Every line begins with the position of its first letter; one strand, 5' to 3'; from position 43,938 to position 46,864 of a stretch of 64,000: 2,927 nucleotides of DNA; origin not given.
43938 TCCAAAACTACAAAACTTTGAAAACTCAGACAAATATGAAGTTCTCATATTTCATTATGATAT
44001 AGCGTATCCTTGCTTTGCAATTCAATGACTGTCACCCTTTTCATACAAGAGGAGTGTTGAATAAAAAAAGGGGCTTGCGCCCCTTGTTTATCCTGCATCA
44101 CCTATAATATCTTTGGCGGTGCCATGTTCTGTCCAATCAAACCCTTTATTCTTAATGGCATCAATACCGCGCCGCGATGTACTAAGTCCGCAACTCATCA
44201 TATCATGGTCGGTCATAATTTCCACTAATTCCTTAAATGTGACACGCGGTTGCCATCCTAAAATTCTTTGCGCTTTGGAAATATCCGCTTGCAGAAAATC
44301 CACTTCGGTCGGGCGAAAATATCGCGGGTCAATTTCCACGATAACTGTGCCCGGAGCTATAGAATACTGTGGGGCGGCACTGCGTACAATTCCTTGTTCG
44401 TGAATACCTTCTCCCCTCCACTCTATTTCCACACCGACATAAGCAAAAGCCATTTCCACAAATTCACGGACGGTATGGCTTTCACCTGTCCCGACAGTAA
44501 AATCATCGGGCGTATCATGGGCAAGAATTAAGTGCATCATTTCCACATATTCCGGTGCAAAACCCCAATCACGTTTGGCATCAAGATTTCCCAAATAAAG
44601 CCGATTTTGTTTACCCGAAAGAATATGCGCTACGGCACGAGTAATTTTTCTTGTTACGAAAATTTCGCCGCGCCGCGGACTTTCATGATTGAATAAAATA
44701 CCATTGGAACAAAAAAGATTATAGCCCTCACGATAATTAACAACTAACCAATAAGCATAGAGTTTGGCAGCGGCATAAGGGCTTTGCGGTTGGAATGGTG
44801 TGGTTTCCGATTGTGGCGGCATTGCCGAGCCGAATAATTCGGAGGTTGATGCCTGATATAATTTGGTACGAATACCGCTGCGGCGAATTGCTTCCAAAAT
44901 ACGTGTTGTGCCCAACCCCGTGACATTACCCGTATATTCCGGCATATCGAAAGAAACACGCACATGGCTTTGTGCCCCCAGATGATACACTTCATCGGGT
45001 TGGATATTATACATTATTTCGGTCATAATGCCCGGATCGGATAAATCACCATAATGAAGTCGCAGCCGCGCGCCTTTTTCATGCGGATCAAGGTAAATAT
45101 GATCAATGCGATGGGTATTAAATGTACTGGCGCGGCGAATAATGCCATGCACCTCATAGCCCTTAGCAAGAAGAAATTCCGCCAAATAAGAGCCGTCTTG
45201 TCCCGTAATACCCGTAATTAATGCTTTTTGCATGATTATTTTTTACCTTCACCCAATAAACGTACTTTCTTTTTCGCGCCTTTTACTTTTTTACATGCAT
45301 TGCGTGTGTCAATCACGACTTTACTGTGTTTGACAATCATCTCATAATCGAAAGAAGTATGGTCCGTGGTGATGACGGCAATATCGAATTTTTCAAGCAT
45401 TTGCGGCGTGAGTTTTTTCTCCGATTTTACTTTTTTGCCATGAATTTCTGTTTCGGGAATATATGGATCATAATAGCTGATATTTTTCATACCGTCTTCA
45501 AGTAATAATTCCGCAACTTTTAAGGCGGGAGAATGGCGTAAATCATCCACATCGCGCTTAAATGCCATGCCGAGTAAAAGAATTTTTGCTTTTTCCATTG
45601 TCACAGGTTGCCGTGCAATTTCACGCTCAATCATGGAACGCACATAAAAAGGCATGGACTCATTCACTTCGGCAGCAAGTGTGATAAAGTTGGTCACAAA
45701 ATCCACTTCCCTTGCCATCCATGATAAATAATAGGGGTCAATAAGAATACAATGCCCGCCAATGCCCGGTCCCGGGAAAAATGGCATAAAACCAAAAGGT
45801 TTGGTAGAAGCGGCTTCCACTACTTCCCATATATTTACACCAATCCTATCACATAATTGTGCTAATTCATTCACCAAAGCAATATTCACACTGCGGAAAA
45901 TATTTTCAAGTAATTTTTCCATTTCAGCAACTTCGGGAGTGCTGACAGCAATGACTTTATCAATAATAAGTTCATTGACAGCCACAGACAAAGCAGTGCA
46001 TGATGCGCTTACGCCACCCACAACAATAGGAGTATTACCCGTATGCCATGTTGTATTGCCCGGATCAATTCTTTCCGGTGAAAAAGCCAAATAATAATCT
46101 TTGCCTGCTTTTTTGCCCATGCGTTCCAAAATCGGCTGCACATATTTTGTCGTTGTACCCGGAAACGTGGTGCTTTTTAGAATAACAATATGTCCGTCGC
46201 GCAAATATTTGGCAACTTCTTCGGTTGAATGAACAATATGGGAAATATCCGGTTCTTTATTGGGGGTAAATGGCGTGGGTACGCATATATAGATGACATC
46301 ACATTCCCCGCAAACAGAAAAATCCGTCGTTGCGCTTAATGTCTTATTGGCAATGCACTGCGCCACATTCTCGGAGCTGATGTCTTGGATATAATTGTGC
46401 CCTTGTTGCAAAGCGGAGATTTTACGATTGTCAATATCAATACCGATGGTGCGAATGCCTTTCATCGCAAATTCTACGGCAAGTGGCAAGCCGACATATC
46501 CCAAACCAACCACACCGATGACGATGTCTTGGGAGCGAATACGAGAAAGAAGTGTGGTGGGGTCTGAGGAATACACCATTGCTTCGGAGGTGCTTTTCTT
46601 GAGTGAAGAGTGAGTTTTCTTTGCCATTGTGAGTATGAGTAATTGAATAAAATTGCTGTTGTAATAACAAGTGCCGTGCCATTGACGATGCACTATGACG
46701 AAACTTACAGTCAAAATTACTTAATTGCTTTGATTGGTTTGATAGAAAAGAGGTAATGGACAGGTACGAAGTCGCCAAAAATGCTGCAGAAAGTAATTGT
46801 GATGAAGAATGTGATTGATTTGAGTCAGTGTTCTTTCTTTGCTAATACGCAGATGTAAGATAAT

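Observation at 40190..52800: ~12.5-kb variable/defense island bounded by a T9SS-CTD gene remnant and a repeat-dense non-coding block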

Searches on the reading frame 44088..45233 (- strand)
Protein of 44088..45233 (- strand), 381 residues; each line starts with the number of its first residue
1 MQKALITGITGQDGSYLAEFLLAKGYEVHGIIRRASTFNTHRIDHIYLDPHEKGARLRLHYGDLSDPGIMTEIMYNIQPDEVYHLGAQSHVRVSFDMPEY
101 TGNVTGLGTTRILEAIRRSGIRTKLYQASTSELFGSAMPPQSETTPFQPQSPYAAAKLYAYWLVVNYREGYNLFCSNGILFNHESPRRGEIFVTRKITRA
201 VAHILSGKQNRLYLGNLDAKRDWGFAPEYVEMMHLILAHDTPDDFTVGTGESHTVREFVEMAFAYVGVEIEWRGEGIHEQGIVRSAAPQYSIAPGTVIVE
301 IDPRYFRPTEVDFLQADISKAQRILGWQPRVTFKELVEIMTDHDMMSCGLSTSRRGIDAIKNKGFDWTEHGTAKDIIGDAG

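Call 3: search_protein_families(library=pfam, proteins=[window:44088-45233:-], max_evalue=0.01)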
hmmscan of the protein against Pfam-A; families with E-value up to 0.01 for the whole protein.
window:44088-45233:- (381 aa): 5 families
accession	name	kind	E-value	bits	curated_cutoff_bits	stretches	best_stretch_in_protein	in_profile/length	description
PF16363.11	GDP_Man_Dehyd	-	2.9e-142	474.4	27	1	5-340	1-332/332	GDP-mannose 4,6 dehydratase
PF01370.27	Epimerase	-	1.3e-68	231.4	20.9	1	4-248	1-240/240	NAD dependent epimerase/dehydratase family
PF04321.23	RmlD_sub_bind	-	3.9e-07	29.9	27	1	3-164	2-136/287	RmlD substrate binding domain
PF02719.21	Polysacc_synt_2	-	0.00039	20.1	20.2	1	5-122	2-121/293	Polysaccharide biosynthesis protein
PF01073.25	3Beta_HSD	-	0.0089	15.5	22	1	42-164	32-157/280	3-beta hydroxysteroid dehydrogenase/isomerase family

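Call 19: find_encoding_contigs(protein=window:44088-45233:-, flank=10000, max_places=10)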
Protein window:44088-45233:- (381 aa): 20 contigs read that carry it; 10 places shown.
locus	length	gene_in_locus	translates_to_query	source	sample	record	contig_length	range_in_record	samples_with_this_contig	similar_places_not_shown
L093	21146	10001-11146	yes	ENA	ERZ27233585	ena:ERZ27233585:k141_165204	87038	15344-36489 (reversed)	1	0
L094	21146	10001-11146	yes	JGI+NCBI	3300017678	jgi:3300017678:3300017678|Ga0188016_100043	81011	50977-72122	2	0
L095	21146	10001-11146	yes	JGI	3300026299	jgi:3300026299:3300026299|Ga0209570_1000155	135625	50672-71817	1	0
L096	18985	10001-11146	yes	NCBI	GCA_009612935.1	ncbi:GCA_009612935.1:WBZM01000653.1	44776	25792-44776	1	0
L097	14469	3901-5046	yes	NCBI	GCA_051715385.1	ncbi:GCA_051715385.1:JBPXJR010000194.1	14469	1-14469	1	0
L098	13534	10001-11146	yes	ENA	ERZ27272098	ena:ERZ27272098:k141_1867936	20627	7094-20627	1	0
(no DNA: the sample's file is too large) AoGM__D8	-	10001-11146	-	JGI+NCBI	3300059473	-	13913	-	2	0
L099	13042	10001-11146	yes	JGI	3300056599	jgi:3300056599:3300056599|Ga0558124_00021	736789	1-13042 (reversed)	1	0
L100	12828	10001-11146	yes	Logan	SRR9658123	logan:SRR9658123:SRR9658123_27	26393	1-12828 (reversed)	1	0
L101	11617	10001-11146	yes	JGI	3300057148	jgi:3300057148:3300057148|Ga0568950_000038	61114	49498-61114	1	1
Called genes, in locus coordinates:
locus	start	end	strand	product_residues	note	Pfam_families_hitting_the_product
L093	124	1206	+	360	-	PF09594:GT87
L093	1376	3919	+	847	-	PF00413:Peptidase_M10 (weak), PF18962:Por_Secre_tail (faint)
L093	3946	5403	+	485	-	PF01406:tRNA-synt_1e, PF01921:tRNA-synt_1f (faint), PF09334:tRNA-synt_1g (faint)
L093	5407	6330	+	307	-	PF10727:Rossmann-like, PF10728:DUF2520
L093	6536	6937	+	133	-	-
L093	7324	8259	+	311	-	PF01370:Epimerase, PF13460:NAD_binding_10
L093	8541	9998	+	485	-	PF03446:NAD_binding_2 (weak), PF03721:UDPG_MGDP_dh_N, PF00984:UDPG_MGDP_dh, PF03720:UDPG_MGDP_dh_C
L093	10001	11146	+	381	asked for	PF01370:Epimerase, PF04321:RmlD_sub_bind (weak), PF16363:GDP_Man_Dehyd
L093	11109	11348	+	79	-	-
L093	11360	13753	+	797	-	PF15902:Sortilin-Vps10 (faint), PF02012:BNR (faint), PF13088:BNR_2 (faint), PF18962:Por_Secre_tail (weak)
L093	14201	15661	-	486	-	PF13506:Glyco_transf_21, PF00535:Glycos_transf_2, PF13641:Glyco_tranf_2_3, PF13632:Glyco_trans_2_3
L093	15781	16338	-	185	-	PF04390:LptE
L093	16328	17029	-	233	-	PF00753:Lactamase_B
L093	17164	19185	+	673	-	PF02922:CBM_48, PF00128:Alpha-amylase (faint)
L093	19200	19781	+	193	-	PF00027:cNMP_binding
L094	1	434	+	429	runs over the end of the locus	PF09594:GT87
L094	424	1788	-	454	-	-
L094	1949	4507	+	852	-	PF18962:Por_Secre_tail (faint)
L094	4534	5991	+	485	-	PF01406:tRNA-synt_1e, PF01921:tRNA-synt_1f (faint), PF09334:tRNA-synt_1g (faint)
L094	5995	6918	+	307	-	PF10727:Rossmann-like, PF10728:DUF2520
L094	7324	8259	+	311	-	PF01370:Epimerase, PF04321:RmlD_sub_bind (faint), PF13460:NAD_binding_10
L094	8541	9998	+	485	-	PF03446:NAD_binding_2 (weak), PF03721:UDPG_MGDP_dh_N, PF00984:UDPG_MGDP_dh, PF03720:UDPG_MGDP_dh_C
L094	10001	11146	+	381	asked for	PF01370:Epimerase, PF04321:RmlD_sub_bind (weak), PF16363:GDP_Man_Dehyd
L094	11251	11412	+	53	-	-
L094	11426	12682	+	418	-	PF14082:SduA_C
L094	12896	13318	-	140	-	PF17761:DUF1016_N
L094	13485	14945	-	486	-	PF13506:Glyco_transf_21, PF00535:Glycos_transf_2, PF13641:Glyco_tranf_2_3, PF13632:Glyco_trans_2_3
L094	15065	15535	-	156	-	PF04390:LptE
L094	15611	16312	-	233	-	PF00753:Lactamase_B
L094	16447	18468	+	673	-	PF02922:CBM_48, PF00128:Alpha-amylase (faint)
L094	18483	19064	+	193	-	PF00027:cNMP_binding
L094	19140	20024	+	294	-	PF00561:Abhydrolase_1, PF12146:Hydrolase_4, PF12697:Abhydrolase_6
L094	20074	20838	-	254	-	PF00005:ABC_tran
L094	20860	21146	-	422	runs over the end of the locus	PF01435:Peptidase_M48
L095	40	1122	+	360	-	PF09594:GT87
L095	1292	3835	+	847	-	PF00413:Peptidase_M10 (weak), PF18962:Por_Secre_tail (faint)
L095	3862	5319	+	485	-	PF01406:tRNA-synt_1e, PF01921:tRNA-synt_1f (faint), PF09334:tRNA-synt_1g (faint)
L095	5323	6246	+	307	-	PF10727:Rossmann-like, PF10728:DUF2520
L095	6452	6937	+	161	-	-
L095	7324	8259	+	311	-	PF01370:Epimerase, PF13460:NAD_binding_10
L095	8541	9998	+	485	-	PF03446:NAD_binding_2 (weak), PF03721:UDPG_MGDP_dh_N, PF00984:UDPG_MGDP_dh, PF03720:UDPG_MGDP_dh_C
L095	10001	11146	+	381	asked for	PF01370:Epimerase, PF04321:RmlD_sub_bind (weak), PF16363:GDP_Man_Dehyd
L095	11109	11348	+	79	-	-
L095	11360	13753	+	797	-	PF15902:Sortilin-Vps10 (faint), PF02012:BNR (faint), PF13088:BNR_2 (faint), PF18962:Por_Secre_tail (weak)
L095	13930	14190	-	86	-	-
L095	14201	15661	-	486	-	PF13506:Glyco_transf_21, PF00535:Glycos_transf_2, PF13641:Glyco_tranf_2_3, PF13632:Glyco_trans_2_3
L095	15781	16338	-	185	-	PF04390:LptE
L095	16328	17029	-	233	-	PF00753:Lactamase_B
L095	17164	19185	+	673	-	PF02922:CBM_48, PF00128:Alpha-amylase (faint)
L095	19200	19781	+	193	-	PF00027:cNMP_binding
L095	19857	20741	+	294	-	PF00561:Abhydrolase_1, PF12146:Hydrolase_4, PF12697:Abhydrolase_6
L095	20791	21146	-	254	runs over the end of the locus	PF00005:ABC_tran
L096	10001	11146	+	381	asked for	PF01370:Epimerase, PF04321:RmlD_sub_bind (weak), PF16363:GDP_Man_Dehyd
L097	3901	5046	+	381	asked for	PF01370:Epimerase, PF04321:RmlD_sub_bind (weak), PF16363:GDP_Man_Dehyd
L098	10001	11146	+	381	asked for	PF01370:Epimerase, PF04321:RmlD_sub_bind (weak), PF16363:GDP_Man_Dehyd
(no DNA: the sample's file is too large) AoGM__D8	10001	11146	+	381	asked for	PF01370:Epimerase, PF04321:RmlD_sub_bind (weak), PF16363:GDP_Man_Dehyd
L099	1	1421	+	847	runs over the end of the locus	PF00413:Peptidase_M10 (weak), PF18962:Por_Secre_tail (faint)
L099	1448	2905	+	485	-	PF01406:tRNA-synt_1e, PF01921:tRNA-synt_1f (faint), PF09334:tRNA-synt_1g (faint)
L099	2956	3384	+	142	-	PF03852:Vsr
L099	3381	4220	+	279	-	PF07832:Bse634I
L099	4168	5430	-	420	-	PF00145:DNA_methylase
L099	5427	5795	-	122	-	PF20075:DUF6471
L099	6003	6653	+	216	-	PF10727:Rossmann-like, PF10728:DUF2520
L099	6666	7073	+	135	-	-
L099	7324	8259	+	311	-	PF01370:Epimerase, PF13460:NAD_binding_10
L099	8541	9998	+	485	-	PF03446:NAD_binding_2 (weak), PF03721:UDPG_MGDP_dh_N, PF00984:UDPG_MGDP_dh, PF03720:UDPG_MGDP_dh_C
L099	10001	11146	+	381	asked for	PF01370:Epimerase, PF04321:RmlD_sub_bind (weak), PF16363:GDP_Man_Dehyd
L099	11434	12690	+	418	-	PF14082:SduA_C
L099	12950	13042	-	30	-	?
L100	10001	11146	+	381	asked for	PF01370:Epimerase, PF04321:RmlD_sub_bind (weak), PF16363:GDP_Man_Dehyd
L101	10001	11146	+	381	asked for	PF01370:Epimerase, PF04321:RmlD_sub_bind (weak), PF16363:GDP_Man_Dehyd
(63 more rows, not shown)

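Call 29: search_protein_families(library=padloc, proteins=[L094:12896-13318:-, L099:3381-4220:+], max_evalue=0.001)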
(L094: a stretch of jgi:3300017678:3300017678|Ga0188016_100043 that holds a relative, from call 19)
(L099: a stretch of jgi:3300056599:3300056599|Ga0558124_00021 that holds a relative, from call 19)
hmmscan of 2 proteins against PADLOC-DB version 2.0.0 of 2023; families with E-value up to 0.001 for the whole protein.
L094:12896-13318:- (140 aa): 25 families
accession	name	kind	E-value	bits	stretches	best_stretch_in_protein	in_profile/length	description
PDLC04826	PDC-S02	-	9.3e-43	144.4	1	5-123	8-125/222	-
PDLC04800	PDC-S02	-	5.8e-42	141.1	1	5-123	8-125/129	-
PDLC04795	PDC-S02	-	5.2e-38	129.2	1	5-123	21-138/357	-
PDLC04811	PDC-S02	-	1.1e-35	121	1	6-124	10-127/172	-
PDLC04831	PDC-S02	-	9.9e-35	118.6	1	6-123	9-125/346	-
PDLC04810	PDC-S02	-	1.9e-32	110.9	1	4-123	7-138/355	-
PDLC04827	PDC-S02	-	1.2e-24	85.2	1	5-121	7-121/234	-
PDLC04804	PDC-S02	-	4.5e-24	83.2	1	4-116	7-119/203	-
PDLC04821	PDC-S02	-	2.5e-20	71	1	9-125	11-127/133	-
PDLC04801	PDC-S02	-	5.7e-19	66.9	1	12-118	15-120/205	-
PDLC04812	PDC-S02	-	2.3e-17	61.3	1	1-125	1-123/151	-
PDLC04807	PDC-S02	-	2.6e-17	61.1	1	6-123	11-129/351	-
PDLC04797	PDC-S02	-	3.5e-17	60.7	1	7-124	4-119/126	-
PDLC04794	PDC-S02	-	8.7e-17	59.8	1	12-106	5-98/108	-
PDLC04808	PDC-S02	-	1.7e-16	58.4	1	9-114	5-108/111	-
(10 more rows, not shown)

L099:3381-4220:+ (279 aa): 1 family
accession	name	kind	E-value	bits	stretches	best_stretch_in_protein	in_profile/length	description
PDLC03451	REase_II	-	1.2e-74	249.1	1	36-279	48-293/293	Type II restriction enzyme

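Call 30: search_protein_families(library=ncbifam, proteins=[window:44088-45233:-, L095:11360-13753:+], max_evalue=0.001)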
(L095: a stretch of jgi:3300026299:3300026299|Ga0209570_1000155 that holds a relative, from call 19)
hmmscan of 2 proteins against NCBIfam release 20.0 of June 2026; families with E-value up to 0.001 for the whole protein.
window:44088-45233:- (381 aa): 14 families
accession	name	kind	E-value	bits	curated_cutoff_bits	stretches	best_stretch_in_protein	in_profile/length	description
TIGR01472.1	gmd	equivalog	9.4e-161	534.7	415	1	3-347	2-341/342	GDP-mannose 4,6-dehydratase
TIGR04180.1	EDH_00030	hypoth_equivalog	3.1e-30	105.3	475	1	5-271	2-261/297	NAD-dependent 4,6-dehydratase LegB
TIGR01181.1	dTDP_gluc_dehyt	equivalog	1.1e-28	100.2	365.1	1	4-337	2-304/321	dTDP-glucose 4,6-dehydratase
TIGR02622.1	CDP_4_6_dhtase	equivalog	4.4e-21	75.4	278.45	1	2-169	5-170/352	CDP-glucose 4,6-dehydratase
TIGR01179.1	galE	equivalog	5.6e-18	64.9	262.3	1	4-270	2-279/332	UDP-glucose 4-epimerase GalE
NF007582.0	PRK10217.1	equivalog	1.9e-14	53.5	698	1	1-261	1-262/355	dTDP-glucose 4,6-dehydratase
NF043036.1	ErythonDh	equivalog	2e-12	46.9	325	1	3-171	2-168/321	D-erythronate dehydrogenase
NF007490.0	PRK10084.1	subfamily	5.1e-12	45.4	649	1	52-240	47-250/361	dTDP-glucose 4,6-dehydratase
NF007956.0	PRK10675.1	subfamily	1.4e-08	34.2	394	1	3-159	2-155/338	UDP-glucose 4-epimerase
TIGR03466.1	HpnA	hypoth_equivalog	4.1e-07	29.2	367.65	1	3-150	2-135/327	hopanoid-associated sugar epimerase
NF052578.1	StrlDmthSdmBMthl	equivalog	1.2e-06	28.5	600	1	4-132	3-116/328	sterol demethylase protein SdmB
NF042422.1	oxyalk_red_OleD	equivalog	1.5e-06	27.8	580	1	3-162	2-148/329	2-alkyl-3-oxoalkanoate reductase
NF011728.1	PRK15181.1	equivalog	5.8e-06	25.5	760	1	3-162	17-174/348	Vi polysaccharide biosynthesis UDP-N-acetylglucosaminuronic acid C-4 epimerase TviC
TIGR01214.1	rmlD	equivalog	0.00014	21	224.05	1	4-166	2-137/285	dTDP-4-dehydrorhamnose reductase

L095:11360-13753:+ (797 aa): 2 families
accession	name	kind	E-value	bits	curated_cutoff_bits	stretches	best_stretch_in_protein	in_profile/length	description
NF045728.1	glycosyl_F510_1955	equivalog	6.4e-19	68.2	175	1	321-442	75-190/246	F510_1955 family glycosylhydrolase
TIGR04183.1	Por_Secre_tail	domain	0.00011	22.1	23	1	733-790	1-64/72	T9SS type A sorting domain-containing protein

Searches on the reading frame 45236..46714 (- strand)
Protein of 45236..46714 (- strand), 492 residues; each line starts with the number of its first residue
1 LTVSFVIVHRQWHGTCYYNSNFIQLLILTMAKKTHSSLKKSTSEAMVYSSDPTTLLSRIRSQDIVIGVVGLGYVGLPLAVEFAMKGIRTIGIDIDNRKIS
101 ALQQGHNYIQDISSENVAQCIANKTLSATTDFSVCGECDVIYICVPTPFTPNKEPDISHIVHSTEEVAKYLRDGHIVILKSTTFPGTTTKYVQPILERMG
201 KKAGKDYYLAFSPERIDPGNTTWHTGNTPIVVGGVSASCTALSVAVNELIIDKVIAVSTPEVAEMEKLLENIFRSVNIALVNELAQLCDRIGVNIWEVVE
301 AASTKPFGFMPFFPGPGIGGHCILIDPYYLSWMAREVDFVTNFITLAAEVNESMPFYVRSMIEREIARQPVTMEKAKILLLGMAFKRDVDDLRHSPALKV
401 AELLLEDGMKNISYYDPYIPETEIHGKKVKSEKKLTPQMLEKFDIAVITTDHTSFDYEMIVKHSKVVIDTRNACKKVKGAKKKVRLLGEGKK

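Call 3: search_protein_families(library=pfam, proteins=[window:45236-46714:-], max_evalue=0.01)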
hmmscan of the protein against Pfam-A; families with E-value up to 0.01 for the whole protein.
window:45236-46714:- (492 aa): 6 families
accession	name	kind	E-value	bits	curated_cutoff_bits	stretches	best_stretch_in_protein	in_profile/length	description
PF03721.20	UDPG_MGDP_dh_N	-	5.4e-45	153.7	27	1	66-241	3-181/187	UDP-glucose/GDP-mannose dehydrogenase family, NAD binding domain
PF00984.24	UDPG_MGDP_dh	-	2.4e-30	104.9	25.4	1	262-352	2-93/94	UDP-glucose/GDP-mannose dehydrogenase family, central domain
PF03720.21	UDPG_MGDP_dh_C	-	7.2e-23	81.4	30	1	379-475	1-102/103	UDP-glucose/GDP-mannose dehydrogenase family, UDP binding domain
PF03446.21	NAD_binding_2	-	1.3e-07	32.2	21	1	66-193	2-105/161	NAD binding domain of 6-phosphogluconate dehydrogenase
PF02826.25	2-Hacid_dh_C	-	0.0013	18.6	25.1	0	26-100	3-73/178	D-isomer specific 2-hydroxyacid dehydrogenase, NAD binding domain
PF02737.24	3HCDH_N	-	0.0021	18.4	22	1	66-141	2-82/180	3-hydroxyacyl-CoA dehydrogenase, NAD binding domain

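Call 30: search_protein_families(library=ncbifam, proteins=[window:45236-46714:-], max_evalue=0.001)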
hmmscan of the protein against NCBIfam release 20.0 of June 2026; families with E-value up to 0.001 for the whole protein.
window:45236-46714:- (492 aa): 10 families
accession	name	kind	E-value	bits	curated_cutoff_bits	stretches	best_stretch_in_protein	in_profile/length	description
TIGR03026.1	NDP-sugDHase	subfamily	4e-124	414.5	189.8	1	66-472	3-413/413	nucleotide sugar dehydrogenase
NF040825.1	UDPMaNacDH_Arch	equivalog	1.7e-78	264.4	750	1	66-476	3-403/418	UDP-N-acetyl-D-mannosamine dehydrogenase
NF008286.0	PRK11064.1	equivalog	1.3e-74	251.3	459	1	65-472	5-417/420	UDP-N-acetyl-D-mannosamine dehydrogenase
NF011729.0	PRK15182.1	equivalog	1.2e-61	208.8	592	1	63-425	6-363/425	Vi polysaccharide biosynthesis UDP-N-acetylglucosamine C-6 dehydrogenase TviB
NF041297.1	UDPGDh_AglM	equivalog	7.4e-53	180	670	1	66-479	3-422/429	UDP-glucose 6-dehydrogenase AglM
NF047673.2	TeichurnBiosyTuaD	equivalog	5.5e-44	151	700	1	66-474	4-414/439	UDP-glucose 6-dehydrogenase TuaD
NF011631.0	PRK15057.1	equivalog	5.1e-09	35.7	757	1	66-421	3-341/388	UDP-glucose 6-dehydrogenase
TIGR01505.1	tartro_sem_red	equivalog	7.3e-07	28.7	340.75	1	109-301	27-203/291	2-hydroxy-3-oxopropionate reductase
NF008592.0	PRK11559.1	equivalog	1.7e-06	27.5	397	1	91-301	9-206/296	2-hydroxy-3-oxopropionate reductase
NF043037.1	ThreonDh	equivalog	7.2e-05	22.3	350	0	65-110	4-50/297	L-threonate dehydrogenase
